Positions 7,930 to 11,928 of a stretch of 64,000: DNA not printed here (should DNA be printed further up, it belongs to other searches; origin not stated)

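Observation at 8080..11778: SMC/RecF-like ATPase fused to tandem DUF4332 (HhH-like) domains with a eukaryote-style RS (Arg/Ser) tract between them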

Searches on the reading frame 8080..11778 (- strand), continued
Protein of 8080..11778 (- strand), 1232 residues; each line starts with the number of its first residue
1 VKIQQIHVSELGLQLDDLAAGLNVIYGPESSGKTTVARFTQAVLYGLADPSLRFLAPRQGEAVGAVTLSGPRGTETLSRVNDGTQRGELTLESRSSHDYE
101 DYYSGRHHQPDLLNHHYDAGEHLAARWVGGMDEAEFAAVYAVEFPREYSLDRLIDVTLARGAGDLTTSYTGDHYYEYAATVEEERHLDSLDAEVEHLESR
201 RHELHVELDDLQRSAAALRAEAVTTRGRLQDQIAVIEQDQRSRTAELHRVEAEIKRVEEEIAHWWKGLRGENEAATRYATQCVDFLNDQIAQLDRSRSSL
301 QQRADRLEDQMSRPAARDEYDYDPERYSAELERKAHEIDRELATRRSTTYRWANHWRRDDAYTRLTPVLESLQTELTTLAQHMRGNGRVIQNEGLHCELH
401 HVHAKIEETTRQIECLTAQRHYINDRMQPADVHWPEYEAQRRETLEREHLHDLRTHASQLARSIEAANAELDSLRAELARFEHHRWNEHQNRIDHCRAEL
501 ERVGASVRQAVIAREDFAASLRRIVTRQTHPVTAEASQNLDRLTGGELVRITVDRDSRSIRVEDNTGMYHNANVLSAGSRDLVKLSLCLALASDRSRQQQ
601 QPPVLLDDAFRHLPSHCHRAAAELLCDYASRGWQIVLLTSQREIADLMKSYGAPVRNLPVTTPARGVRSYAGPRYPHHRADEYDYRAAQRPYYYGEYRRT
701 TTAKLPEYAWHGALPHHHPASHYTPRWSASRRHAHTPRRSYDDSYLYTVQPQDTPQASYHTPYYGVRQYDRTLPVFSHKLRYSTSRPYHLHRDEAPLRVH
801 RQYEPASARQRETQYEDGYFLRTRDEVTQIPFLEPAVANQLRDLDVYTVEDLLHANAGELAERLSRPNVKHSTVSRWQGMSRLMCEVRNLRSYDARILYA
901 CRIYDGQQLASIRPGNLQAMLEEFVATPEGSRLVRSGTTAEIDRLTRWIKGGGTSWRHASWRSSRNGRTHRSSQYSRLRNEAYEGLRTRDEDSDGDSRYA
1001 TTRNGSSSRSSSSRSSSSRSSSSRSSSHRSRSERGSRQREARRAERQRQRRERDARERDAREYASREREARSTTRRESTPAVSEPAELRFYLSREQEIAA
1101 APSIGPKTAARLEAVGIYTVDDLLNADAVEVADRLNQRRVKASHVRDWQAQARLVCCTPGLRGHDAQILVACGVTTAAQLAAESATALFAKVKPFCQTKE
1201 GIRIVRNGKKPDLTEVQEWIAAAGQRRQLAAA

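Call 23: find_homologous_proteins(query=A1, max_evalue=1e-10)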
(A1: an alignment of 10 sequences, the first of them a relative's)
Query A1 (10 sequences) (1232 aa, profile of the alignment): 40 proteins with E <= 1e-10 among 8000 candidates.
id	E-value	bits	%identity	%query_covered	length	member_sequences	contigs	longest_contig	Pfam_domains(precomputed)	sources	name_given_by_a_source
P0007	0.0e+0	1671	34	35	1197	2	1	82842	PF14520.13,PF11731.15,PF14229.13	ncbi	-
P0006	0.0e+0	1660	35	35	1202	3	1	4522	PF14520.13,PF13476.13,PF11731.15,PF14229.13,PF13166.13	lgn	-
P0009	0.0e+0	1654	35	33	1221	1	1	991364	PF14520.13,PF13476.13,PF11731.15,PF14229.13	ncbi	-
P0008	0.0e+0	1650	35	33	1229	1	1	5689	PF14520.13,PF13476.13,PF11731.15,PF14229.13,PF13166.13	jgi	jgi:predicted flap endonuclease-1-like 5' DNA nuclease/energy-coupling factor transporter ATP-bindin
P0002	0.0e+0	1398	72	83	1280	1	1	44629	PF21794.4,PF14520.13,PF11731.15,PF14229.13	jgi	-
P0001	0.0e+0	1388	100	100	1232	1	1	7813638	PF14520.13,PF04994.20,PF11731.15,PF14229.13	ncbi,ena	-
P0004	0.0e+0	1312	53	12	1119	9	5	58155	PF14520.13,PF13514.13,PF04994.20,PF13476.13,PF11731.15,PF14229.13,PF02463.26,PF13166.13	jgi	jgi:recombinational DNA repair ATPase RecF/predicted flap endonuclease-1-like 5' DNA nuclease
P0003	0.0e+0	1301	68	75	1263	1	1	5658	PF14520.13,PF11731.15,PF14229.13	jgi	-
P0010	1.1e-290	986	44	13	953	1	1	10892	PF14520.13,PF13476.13,PF14229.13,PF02463.26,PF13304.13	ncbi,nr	ncbi:MAG: DUF4332 domain-containing protein [Planctomycetaceae bacterium]|nr:DUF4332 domain-containi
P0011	7.9e-50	188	42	4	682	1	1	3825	PF13476.13,PF13166.13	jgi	jgi:uncharacterized protein YhaN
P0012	2.8e-34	137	31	17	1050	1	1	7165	PF13514.13,PF13175.13,PF13476.13,PF02463.26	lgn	-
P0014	2.1e-30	124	29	18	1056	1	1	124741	PF13514.13,PF13476.13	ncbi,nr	ncbi:MAG: AAA family ATPase [Planctomyces sp.]|nr:AAA family ATPase [Planctomyces sp.]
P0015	2.4e-28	117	27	8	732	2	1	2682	PF13514.13,PF13476.13,PF02463.26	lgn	-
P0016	4.8e-26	109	28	18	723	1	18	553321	PF13514.13,PF13476.13,PF02463.26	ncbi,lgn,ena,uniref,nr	ncbi:ATP-binding protein [Paraeggerthella sp. Marseille-Q4926]|uniref:ATP-binding protein n=1 Tax=Pa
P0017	5.5e-26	109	28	18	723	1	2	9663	PF13514.13,PF13476.13,PF02463.26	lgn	-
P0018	6.3e-26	109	28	18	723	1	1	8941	PF13514.13,PF13476.13,PF02463.26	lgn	-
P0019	9.1e-26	108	28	18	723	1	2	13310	PF13514.13,PF13476.13,PF02463.26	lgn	-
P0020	2.2e-24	104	41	3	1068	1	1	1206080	PF13514.13,PF13476.13,PF13304.13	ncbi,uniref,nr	ncbi:AAA family ATPase [Myxococcus stipitatus]|uniref:AAA family ATPase n=1 Tax=Myxococcus stipitatu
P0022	2.3e-19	87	30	13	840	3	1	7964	PF13514.13,PF13175.13,PF13476.13,PF13555.13,PF02463.26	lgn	-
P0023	6.5e-19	86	28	12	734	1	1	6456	PF13514.13,PF13476.13,PF02463.26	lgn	-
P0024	6.1e-18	82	29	10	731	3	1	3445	PF13514.13,PF13476.13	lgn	-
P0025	5.5e-17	79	35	4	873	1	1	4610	PF13514.13,PF13476.13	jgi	jgi:uncharacterized protein YhaN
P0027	2.0e-15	74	27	9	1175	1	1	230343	PF13514.13,PF13476.13,PF02463.26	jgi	jgi:uncharacterized protein YhaN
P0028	6.6e-15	72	32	4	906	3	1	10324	PF13514.13,PF13476.13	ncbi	-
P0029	9.9e-15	72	43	4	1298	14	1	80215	PF13514.13,PF13175.13,PF13476.13,PF02463.26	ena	-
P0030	3.1e-14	70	41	2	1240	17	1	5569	PF13514.13,PF13476.13,PF02463.26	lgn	-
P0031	9.1e-14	69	50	2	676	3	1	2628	PF13514.13,PF13476.13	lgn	-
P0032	1.0e-13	68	44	4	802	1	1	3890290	PF13514.13,PF13175.13,PF13476.13,PF02463.26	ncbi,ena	-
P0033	1.0e-13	68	27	11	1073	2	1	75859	PF13514.13,PF13476.13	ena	-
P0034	1.0e-13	68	59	2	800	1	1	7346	PF13514.13,PF13476.13,PF02463.26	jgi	jgi:energy-coupling factor transporter ATP-binding protein EcfA2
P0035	1.3e-13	68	40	6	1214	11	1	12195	PF13514.13,PF13175.13,PF13476.13,PF02463.26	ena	-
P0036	9.2e-13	65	37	2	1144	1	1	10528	PF13514.13,PF13476.13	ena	-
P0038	1.9e-12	64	32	11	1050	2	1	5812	PF13514.13,PF13476.13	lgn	-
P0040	1.5e-11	61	39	5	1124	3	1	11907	PF13514.13,PF13476.13,PF02463.26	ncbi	-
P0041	1.6e-11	61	25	16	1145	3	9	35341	PF13514.13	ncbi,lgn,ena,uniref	ncbi:AAA family ATPase [Sagittula sp.]|uniref:ATP-binding protein n=1 Tax=Sagittula sp. TaxID=203808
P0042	2.2e-11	61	37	2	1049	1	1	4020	PF13514.13,PF13476.13,PF02463.26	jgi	-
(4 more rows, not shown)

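Call 46: find_encoding_contigs(protein=P0002, flank=8000, max_places=2)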
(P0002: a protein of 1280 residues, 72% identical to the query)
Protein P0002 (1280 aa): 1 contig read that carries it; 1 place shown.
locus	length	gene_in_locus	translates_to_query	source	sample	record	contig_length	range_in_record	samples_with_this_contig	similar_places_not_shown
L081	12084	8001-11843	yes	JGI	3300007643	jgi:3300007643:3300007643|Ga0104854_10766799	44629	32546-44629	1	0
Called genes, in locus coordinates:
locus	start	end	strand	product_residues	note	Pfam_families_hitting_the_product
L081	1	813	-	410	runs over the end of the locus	PF00146:NADHdh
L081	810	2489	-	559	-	PF13510:Fer2_4 (weak), PF10588:NADH-G_4Fe-4S_3, PF22117:Fer4_Nqo3, PF04879:Molybdop_Fe4S4, PF22151:Fer4_NDSU1 (weak), PF00384:Molybdopterin (faint)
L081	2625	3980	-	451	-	PF01512:Complex1_51K, PF10531:SLBB, PF22461:SLBB_2 (weak), PF10589:NADH_4Fe-4S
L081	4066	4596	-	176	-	PF01257:2Fe-2S_thioredx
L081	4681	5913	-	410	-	PF00346:Complex1_49kDa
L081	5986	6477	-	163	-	PF00329:Complex1_30kDa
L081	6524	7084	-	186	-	PF01058:Oxidored_q6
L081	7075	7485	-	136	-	PF00507:Oxidored_q4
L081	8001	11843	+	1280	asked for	PF11731:Cdd1 (faint), PF14229:DUF4332, PF14520:HHH_5 (faint), PF21794:RAD51D_N (faint), PF14229:DUF4332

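Call 53: search_protein_representatives(alignment_id=A3)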
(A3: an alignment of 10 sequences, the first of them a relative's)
Query: 10 sequences, 1162 profile positions. Proteins with E-value up to 0.001 (for the whole library): 23139; up to 1e-10: 10325; up to 1e-30: 1475. The best 150 are listed.
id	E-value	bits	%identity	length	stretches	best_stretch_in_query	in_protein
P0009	0.0e+00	1646.5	-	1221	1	1-1162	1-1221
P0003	0.0e+00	1335.8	-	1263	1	26-1162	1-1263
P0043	0.0e+00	1065.2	-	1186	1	1-1162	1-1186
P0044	0.0e+00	1050.1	-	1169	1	1-1162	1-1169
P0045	0.0e+00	1025.1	-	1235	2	113-1162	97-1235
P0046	0.0e+00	1025.0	-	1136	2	519-1162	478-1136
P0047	0.0e+00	1018.1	-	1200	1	1-1162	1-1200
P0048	1.8e-294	996.6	-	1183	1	1-1162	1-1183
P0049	1.3e-288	977.1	-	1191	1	1-1162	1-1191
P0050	1.2e-283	960.7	-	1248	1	1-1148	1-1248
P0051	4.7e-283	958.8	-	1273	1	1-1162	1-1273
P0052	4.4e-282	955.5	-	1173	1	1-1162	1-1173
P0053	2.3e-270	916.7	-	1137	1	1-1162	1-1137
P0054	3.7e-268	909.4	-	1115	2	1-890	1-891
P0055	6.0e-266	902.1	-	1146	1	1-1162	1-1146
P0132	3.8e-170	584.8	-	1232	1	1-1162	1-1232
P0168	3.8e-160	551.7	-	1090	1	1-1162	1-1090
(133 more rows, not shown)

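Call 54: list_cluster_members(proteins=[P0001, P0005, P0009])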
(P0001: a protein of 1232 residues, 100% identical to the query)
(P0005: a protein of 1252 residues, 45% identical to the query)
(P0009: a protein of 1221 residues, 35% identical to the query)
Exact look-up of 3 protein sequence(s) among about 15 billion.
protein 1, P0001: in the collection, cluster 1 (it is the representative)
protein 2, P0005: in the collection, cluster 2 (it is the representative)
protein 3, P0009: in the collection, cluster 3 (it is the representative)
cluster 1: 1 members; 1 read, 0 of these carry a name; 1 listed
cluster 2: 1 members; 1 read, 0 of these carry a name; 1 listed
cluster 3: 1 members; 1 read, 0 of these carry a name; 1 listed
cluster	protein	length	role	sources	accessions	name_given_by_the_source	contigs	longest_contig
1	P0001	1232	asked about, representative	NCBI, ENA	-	-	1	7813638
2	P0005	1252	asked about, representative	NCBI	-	-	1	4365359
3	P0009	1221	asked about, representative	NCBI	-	-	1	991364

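Call 59: find_encoding_contigs(protein=P0003, flank=3000, max_places=2)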
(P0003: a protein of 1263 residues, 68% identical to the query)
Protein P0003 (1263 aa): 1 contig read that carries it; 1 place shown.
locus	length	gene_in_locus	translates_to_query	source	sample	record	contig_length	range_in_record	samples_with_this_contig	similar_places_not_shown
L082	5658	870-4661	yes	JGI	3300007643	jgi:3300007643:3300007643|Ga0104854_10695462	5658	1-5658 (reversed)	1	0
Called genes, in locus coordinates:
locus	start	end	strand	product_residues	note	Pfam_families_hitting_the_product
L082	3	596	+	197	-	?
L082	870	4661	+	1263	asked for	PF11731:Cdd1 (faint), PF14229:DUF4332 (weak), PF14520:HHH_5 (faint), PF14229:DUF4332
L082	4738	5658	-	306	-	?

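Call 79: search_solved_structures(query=A3, max_evalue=0.01)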
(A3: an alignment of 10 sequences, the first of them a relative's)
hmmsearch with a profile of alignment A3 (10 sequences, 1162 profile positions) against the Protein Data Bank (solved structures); distinct sequences matched with E-value up to 0.01: 28.
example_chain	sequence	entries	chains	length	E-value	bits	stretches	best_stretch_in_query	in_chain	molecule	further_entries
3cmu_A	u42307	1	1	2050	8.6e-10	40.5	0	28-41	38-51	Protein recA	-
3aux_A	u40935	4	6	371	9.2e-09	37.1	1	3-187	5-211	DNA double-strand break repair rad50 ATPase | DNA double-strand break repair Rad50 ATPase,DNA double-strand break repair Rad50 ATPase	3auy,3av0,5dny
5f3w_B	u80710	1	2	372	1.6e-08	36.2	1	3-199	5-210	DNA double-strand break repair Rad50 ATPase,DNA double-strand break repair Rad50 ATPase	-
3cmt_A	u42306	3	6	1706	2.1e-08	35.9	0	28-41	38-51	Protein recA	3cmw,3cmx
3qku_A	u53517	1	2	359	8.7e-07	30.5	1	533-671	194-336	DNA double-strand break repair rad50 ATPase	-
3cmv_A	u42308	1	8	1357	8.7e-07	30.5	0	28-41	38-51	Protein recA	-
3qkt_A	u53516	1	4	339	1.5e-06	29.7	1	543-671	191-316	DNA double-strand break repair rad50 ATPase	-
3qkr_B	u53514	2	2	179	2.2e-06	29.2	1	516-672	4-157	DNA double-strand break repair rad50 ATPase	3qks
4nck_A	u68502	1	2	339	8.3e-06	27.3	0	543-671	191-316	DNA double-strand break repair Rad50 ATPase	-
1ii8_B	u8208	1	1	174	1.1e-05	26.9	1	526-672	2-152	Rad50 ABC-ATPase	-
6c2u_A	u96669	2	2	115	1.5e-05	26.4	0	28-55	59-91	phosphate-loop protein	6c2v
4nci_A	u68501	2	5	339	1.6e-05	26.3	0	543-671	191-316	DNA double-strand break repair Rad50 ATPase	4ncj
4nch_A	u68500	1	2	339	2.2e-05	25.9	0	543-671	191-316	DNA double-strand break repair Rad50 ATPase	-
6zz6_B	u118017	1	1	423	0.00012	23.4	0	464-619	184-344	Structural maintenance of chromosomes protein 3,Structural maintenance of chromosomes prot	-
3qf7_A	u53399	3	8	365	0.00016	23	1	477-675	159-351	Rad50 | Probable DNA double-strand break repair Rad50 ATPase,Probable DNA double-strand break repa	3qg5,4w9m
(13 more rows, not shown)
